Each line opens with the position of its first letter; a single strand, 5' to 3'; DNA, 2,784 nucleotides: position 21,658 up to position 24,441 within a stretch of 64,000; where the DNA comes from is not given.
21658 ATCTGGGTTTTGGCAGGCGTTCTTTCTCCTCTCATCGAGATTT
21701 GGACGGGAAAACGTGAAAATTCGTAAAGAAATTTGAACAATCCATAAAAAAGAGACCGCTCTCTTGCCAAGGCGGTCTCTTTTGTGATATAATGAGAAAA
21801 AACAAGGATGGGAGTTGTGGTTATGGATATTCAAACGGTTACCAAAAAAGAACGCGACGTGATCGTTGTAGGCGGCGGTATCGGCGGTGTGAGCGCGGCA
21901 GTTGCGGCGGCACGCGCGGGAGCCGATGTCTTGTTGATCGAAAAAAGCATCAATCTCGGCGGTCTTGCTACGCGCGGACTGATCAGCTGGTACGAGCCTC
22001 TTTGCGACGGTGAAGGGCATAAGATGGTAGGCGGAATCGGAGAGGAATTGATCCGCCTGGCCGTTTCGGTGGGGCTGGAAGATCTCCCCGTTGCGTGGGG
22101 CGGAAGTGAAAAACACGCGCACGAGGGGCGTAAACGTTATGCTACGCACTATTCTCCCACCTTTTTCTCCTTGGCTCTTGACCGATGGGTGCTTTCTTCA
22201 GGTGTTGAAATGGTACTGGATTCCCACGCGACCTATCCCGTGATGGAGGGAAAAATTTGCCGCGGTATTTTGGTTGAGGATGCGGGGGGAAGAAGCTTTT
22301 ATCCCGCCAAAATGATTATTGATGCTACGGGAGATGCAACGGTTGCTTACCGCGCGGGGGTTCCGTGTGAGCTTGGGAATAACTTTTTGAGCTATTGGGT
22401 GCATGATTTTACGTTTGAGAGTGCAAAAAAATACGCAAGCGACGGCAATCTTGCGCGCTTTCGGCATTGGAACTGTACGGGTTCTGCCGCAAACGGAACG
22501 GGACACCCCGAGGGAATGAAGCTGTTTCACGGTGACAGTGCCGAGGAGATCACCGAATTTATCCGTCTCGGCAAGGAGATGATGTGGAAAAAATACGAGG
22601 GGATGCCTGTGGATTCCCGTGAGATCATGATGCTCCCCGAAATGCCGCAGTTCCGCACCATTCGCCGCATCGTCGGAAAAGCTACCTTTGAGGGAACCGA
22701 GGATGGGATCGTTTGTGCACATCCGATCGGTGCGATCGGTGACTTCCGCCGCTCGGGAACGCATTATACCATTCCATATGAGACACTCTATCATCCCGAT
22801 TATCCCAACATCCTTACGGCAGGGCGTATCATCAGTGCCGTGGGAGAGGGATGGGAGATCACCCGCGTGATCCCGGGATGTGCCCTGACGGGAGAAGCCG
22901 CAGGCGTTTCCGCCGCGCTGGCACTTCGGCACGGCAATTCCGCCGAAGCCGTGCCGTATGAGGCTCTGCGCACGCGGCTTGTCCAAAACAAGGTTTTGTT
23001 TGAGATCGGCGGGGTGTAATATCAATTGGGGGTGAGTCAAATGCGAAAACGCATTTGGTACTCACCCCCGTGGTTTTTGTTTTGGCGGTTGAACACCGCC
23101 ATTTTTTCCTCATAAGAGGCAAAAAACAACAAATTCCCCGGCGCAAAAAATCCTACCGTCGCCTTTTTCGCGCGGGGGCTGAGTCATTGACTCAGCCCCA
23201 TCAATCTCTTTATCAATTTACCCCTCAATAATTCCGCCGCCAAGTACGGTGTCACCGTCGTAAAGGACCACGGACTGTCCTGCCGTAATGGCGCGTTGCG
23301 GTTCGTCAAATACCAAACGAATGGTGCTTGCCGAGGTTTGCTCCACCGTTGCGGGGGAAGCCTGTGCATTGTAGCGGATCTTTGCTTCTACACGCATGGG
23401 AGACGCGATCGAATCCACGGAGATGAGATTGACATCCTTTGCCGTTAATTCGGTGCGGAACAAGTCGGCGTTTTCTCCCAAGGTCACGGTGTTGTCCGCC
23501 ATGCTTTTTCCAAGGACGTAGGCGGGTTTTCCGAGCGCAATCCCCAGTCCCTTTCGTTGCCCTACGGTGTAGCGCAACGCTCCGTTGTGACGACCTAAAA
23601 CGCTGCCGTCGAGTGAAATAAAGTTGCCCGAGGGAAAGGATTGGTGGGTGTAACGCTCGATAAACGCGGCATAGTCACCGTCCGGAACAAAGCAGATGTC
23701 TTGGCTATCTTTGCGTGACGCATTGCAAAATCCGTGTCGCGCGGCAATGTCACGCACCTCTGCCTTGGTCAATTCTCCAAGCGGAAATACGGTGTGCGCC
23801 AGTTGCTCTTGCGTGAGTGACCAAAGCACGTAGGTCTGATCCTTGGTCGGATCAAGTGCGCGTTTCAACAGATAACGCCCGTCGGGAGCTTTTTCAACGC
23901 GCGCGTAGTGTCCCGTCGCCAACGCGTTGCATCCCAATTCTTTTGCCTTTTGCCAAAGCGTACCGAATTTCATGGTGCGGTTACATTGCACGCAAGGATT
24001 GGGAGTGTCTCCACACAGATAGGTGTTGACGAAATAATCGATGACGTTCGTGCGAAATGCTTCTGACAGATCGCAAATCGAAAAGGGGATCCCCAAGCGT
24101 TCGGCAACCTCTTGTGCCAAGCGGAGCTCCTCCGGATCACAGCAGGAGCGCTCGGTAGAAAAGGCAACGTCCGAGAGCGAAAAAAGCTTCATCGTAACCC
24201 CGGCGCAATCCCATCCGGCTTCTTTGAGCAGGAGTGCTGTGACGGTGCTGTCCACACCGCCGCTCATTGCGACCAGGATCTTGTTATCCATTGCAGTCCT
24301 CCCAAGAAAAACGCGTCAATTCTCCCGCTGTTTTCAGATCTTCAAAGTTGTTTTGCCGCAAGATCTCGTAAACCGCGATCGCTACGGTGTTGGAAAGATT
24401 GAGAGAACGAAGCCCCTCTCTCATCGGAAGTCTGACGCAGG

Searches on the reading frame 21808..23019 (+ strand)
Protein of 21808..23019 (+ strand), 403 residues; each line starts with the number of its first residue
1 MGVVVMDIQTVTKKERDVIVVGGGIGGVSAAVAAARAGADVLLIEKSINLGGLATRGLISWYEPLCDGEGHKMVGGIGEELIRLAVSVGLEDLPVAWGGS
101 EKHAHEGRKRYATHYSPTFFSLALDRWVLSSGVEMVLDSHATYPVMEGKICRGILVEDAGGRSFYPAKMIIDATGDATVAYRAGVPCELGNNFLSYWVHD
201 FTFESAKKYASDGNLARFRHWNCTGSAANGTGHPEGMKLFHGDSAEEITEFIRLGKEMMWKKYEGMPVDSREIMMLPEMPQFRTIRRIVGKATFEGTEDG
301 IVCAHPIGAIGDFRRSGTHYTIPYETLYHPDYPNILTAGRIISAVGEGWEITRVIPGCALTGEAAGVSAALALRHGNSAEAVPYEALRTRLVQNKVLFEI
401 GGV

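Call 33: search_protein_families(library=ncbifam, proteins=[window:21808-23019:+], max_evalue=0.00001)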
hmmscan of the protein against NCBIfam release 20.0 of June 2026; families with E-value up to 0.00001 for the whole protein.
window:21808-23019:+ (403 aa): 23 families
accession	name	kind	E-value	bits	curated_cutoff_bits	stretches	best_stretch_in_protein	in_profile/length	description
NF004789.0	PRK06134.1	subfamily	7.2e-10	38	747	1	9-54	6-51/581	FAD-dependent oxidoreductase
NF009476.0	PRK12839.1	equivalog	3.3e-09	35.4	940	1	10-55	3-48/572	FAD-dependent oxidoreductase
NF005512.0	PRK07121.1-5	subfamily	1.7e-08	33.5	812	1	13-55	19-61/489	FAD-binding protein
TIGR02032.1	GG-red-SF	subfamily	2.9e-08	33.8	158.8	1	17-180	2-151/297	geranylgeranyl reductase family protein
NF005508.0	PRK07121.1-1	equivalog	1.3e-07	30.6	537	1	8-54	11-59/497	FAD-binding protein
TIGR03467.1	HpnE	equivalog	2.3e-07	30.5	283.05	1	18-56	1-39/430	hydroxysqualene dehydroxylase HpnE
NF009477.0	PRK12843.1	equivalog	4.4e-07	28.7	758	1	11-54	12-55/578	FAD-dependent oxidoreductase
NF009473.0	PRK12835.1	subfamily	6.7e-07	28.1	837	1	13-53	9-49/585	FAD-binding protein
NF009478.0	PRK12844.1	equivalog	6.9e-07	27.9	789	1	12-61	5-55/559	3-ketosteroid-delta-1-dehydrogenase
TIGR03997.1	mycofact_OYE_2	equivalog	7e-07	28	793.15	1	12-53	376-417/645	mycofactocin system FadH/OYE family oxidoreductase 2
NF041080.1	DGGGPL_reductase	equivalog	7.5e-07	28.4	580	0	129-180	106-159/447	digeranylgeranylglycerophospholipid reductase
TIGR01350.1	lipoamide_DH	equivalog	1.1e-06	27.7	408.8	1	16-53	2-38/461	dihydrolipoyl dehydrogenase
NF053717.1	VnlPnlRedVprA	equivalog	1.2e-06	27.6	600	1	13-53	4-44/481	vinyl phenol reductase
NF005882.1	PRK07843.1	equivalog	1.7e-06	26.7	788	1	16-56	2-42/547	3-oxosteroid 1-dehydrogenase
NF006021.0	PRK08163.1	equivalog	2.2e-06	26.9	459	1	13-52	3-42/398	3-hydroxybenzoate 6-monooxygenase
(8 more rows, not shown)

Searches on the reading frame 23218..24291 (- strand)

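Call 33: search_protein_families(library=ncbifam, proteins=[window:23218-24291:-], max_evalue=0.00001)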
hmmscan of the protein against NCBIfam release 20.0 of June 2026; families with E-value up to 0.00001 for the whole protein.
window:23218-24291:- (357 aa): 5 families
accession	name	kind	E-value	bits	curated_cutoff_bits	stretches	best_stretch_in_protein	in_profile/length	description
NF001138.1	PRK00143.1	equivalog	3.8e-129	430.5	284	1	4-355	1-345/345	tRNA 2-thiouridine(34) synthase MnmA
TIGR00420.1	trmU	equivalog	3.5e-106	355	236.95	1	4-355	2-351/351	tRNA 2-thiouridine(34) synthase MnmA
NF011258.0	PRK14664.1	equivalog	8.3e-80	268.6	680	1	2-355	5-345/362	tRNA 2-thiouridine(34) synthase MnmA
NF011259.0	PRK14665.1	equivalog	5.2e-76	255.9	364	1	2-355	5-358/360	tRNA 2-thiouridine(34) synthase MnmA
TIGR00268.2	TIGR00268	equivalog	9.4e-07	28.4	150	0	3-128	14-119/259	ATP-dependent sacrificial sulfur transferase LarE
